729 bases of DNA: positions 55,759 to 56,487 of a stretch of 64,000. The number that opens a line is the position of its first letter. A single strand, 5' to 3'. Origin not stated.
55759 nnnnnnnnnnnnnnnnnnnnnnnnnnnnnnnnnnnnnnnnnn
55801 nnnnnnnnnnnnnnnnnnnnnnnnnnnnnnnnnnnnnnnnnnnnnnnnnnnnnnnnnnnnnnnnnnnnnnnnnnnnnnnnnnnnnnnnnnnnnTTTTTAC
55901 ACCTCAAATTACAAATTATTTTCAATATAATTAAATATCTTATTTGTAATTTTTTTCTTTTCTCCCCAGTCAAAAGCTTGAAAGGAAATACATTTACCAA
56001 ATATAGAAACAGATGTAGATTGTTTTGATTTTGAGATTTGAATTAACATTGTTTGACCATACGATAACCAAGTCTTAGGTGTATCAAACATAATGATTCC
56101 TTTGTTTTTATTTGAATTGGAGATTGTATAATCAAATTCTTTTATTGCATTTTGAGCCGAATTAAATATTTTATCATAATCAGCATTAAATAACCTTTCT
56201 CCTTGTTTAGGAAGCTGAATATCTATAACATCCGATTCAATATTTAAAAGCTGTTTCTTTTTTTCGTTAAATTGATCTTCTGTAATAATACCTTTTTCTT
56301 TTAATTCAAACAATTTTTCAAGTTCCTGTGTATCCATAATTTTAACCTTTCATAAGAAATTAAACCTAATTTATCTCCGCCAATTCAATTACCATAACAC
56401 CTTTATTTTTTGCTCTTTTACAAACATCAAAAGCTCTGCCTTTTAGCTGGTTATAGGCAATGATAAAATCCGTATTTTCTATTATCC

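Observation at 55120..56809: AT-rich SLOG (DUF1273/YpsA-like) + SHOCT + SHOCT-transmembrane three-gene cassette beside a resolvase: candidate undescribed defence/abortive-infection module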

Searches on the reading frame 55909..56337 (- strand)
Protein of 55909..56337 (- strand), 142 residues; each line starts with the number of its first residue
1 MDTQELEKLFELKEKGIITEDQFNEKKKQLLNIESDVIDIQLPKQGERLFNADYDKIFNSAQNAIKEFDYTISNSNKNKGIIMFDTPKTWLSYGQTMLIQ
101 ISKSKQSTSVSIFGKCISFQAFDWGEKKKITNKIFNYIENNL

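Call 3: search_protein_families(library=pfam, proteins=[window:55909-56337:-], max_evalue=1)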
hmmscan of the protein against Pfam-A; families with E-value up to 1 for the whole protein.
window:55909-56337:- (142 aa): 2 families
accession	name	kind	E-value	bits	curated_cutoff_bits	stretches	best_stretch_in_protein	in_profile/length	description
PF09851.14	SHOCT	-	4e-08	33.2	27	1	5-31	2-28/28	Short C-terminal domain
PF07574.19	SMC_Nse1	-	0.052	13.9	23.3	1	14-80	10-69/194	Nse1 non-SMC component of SMC5-6 complex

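Call 4: search_protein_families(library=padloc, proteins=[window:55909-56337:-], max_evalue=1)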
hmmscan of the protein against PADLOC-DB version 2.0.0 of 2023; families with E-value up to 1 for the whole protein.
window:55909-56337:- (142 aa): 0 families

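Call 9: search_protein_families(library=ncbifam, proteins=[window:55909-56337:-], max_evalue=1)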
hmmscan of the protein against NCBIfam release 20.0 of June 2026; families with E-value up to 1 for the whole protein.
window:55909-56337:- (142 aa): 1 family
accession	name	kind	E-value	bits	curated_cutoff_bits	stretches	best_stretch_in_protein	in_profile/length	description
NF047907.1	EpsI_Nterm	subfamily_domain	0.049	13.9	30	1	52-63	3-14/31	ESX-1 associated ATP-binding protein EpsI N-terminal domain-containing protein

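Call 78: search_protein_families(library=phrogs, proteins=[window:55909-56337:-], max_evalue=0.01)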
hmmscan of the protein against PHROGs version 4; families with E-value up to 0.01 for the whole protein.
window:55909-56337:- (142 aa): 3 families
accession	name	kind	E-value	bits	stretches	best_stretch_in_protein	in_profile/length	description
phrog_2700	-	unknown function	2.8e-06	28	1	4-33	302-331/331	-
phrog_888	-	unknown function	5.7e-05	24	1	3-33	241-271/271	-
phrog_33436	-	unknown function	0.0099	17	1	5-31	91-117/117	-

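Call 94: search_solved_structures(query=window:55909-56337:-, max_evalue=1)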
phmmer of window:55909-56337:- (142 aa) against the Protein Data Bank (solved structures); distinct sequences matched with E-value up to 1: 1.
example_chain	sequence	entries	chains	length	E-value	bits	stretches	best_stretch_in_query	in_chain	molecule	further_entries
1yxa_A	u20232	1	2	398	0.29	14.3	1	9-68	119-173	serine (or cysteine) proteinase inhibitor, clade A, member 3N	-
